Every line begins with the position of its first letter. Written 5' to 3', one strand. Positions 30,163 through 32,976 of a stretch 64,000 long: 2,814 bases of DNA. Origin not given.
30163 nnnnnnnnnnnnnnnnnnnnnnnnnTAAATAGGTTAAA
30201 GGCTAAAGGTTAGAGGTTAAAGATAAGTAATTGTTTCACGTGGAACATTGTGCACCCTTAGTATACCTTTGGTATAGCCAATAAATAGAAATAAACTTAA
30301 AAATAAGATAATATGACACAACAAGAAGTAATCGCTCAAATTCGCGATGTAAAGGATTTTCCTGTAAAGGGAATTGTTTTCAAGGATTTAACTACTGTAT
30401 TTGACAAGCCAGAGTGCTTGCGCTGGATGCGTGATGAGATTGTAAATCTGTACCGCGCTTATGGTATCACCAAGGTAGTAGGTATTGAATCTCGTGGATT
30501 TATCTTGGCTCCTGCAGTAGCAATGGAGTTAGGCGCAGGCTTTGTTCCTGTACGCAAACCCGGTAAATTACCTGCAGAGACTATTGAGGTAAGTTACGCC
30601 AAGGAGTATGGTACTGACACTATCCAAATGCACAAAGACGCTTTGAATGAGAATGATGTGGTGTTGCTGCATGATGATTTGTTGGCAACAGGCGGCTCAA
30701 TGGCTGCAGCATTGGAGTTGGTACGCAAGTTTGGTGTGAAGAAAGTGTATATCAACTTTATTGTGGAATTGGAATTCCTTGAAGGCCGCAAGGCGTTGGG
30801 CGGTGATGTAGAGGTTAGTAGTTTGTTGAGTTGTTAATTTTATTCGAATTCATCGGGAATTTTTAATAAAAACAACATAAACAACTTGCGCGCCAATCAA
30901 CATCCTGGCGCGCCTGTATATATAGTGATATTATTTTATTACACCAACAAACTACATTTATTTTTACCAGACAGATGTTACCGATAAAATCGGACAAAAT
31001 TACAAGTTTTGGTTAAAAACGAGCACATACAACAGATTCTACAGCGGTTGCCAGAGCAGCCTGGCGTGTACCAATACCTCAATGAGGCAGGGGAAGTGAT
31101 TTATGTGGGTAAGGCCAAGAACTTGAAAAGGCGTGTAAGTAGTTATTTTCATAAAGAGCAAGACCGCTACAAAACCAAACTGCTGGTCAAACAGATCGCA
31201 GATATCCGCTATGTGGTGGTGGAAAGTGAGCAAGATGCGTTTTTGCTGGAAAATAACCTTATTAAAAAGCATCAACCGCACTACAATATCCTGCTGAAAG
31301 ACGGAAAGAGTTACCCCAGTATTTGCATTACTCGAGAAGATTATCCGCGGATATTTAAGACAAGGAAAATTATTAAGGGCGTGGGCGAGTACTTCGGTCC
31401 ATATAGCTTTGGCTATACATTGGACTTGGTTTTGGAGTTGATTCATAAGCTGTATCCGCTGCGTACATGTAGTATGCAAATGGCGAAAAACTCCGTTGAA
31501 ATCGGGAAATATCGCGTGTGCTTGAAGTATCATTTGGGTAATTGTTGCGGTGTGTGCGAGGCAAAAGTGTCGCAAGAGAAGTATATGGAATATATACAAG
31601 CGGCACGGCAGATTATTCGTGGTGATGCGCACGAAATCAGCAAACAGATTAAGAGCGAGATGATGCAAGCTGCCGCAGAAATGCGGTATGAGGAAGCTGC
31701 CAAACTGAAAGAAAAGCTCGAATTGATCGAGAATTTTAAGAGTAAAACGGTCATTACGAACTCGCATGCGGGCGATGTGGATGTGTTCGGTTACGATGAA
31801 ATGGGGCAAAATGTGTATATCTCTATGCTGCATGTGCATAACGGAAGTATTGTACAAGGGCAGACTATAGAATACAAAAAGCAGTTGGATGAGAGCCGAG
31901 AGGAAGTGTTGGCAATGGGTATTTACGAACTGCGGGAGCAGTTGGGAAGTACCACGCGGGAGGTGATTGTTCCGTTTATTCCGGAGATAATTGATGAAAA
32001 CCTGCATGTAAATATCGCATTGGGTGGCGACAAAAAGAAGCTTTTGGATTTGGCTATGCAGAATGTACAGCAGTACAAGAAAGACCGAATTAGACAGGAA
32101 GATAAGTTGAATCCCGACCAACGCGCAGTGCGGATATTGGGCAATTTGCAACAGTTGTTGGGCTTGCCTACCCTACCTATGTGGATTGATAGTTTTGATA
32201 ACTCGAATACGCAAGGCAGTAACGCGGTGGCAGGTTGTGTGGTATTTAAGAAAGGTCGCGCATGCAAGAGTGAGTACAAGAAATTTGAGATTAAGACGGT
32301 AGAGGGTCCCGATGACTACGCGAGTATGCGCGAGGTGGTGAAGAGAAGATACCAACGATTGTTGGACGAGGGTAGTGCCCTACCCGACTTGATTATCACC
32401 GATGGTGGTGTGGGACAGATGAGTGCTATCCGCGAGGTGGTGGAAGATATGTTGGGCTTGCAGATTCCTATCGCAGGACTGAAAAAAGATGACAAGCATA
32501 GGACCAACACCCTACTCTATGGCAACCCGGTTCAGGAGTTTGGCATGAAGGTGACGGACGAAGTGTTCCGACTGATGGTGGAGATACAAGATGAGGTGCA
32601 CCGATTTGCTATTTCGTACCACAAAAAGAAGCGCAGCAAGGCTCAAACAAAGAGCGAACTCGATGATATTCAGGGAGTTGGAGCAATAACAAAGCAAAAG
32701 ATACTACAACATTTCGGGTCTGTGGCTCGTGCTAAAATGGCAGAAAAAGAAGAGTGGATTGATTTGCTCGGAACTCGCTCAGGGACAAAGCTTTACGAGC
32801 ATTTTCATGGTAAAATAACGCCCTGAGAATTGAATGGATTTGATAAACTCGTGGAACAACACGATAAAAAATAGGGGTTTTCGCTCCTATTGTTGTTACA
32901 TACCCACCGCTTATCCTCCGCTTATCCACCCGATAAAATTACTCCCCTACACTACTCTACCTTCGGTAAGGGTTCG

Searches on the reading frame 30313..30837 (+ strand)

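Call 25: search_protein_families(library=pfam, proteins=[window:30313-30837:+], max_evalue=0.001)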
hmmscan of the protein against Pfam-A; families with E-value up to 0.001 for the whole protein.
window:30313-30837:+ (174 aa): 2 families
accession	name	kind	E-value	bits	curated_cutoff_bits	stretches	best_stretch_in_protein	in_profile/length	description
PF00156.33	Pribosyltran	-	5.7e-13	48.9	26.3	1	33-147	9-120/158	Phosphoribosyl transferase domain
PF14681.12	UPRTase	-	7.5e-05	22.7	27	1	110-155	118-161/206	Uracil phosphoribosyltransferase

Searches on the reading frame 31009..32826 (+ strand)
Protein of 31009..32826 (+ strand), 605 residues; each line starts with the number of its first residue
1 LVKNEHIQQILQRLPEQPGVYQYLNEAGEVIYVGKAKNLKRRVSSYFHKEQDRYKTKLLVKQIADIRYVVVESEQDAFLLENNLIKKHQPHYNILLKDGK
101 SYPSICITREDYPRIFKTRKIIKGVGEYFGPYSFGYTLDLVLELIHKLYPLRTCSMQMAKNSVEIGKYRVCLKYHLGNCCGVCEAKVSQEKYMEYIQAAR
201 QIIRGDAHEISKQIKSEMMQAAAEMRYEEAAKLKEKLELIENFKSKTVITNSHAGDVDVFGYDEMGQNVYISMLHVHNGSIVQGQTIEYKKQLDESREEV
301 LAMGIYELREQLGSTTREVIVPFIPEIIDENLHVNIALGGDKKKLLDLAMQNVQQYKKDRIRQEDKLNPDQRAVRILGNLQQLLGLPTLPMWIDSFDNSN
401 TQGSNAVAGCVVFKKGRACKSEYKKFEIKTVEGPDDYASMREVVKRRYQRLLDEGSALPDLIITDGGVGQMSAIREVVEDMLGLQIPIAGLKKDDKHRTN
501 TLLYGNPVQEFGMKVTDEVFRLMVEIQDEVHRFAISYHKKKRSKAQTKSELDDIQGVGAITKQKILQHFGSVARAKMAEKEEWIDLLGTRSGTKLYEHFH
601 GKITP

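Call 25: search_protein_families(library=pfam, proteins=[window:31009-32826:+], max_evalue=0.001)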
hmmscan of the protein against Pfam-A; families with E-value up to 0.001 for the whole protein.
window:31009-32826:+ (605 aa): 5 families
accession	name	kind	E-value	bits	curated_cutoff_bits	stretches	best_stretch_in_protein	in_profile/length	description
PF08459.17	UvrC_RNaseH_dom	-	7.3e-51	172.6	22.3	1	381-535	1-159/159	UvrC RNAse H endonuclease domain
PF22920.2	UvrC_RNaseH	-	9.6e-15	55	24.3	1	256-357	1-113/116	UvrC Ribonuclease H-like domain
PF01541.30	GIY-YIG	-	2.8e-11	44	22.6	1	18-93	2-78/78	GIY-YIG catalytic domain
PF24348.1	DUF7508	-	1.7e-05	25.3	26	1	10-77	14-69/79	Domain of unknown function (DUF7508)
PF02151.25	UVR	-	0.00013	22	21.5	1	212-242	5-35/36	UvrB/uvrC motif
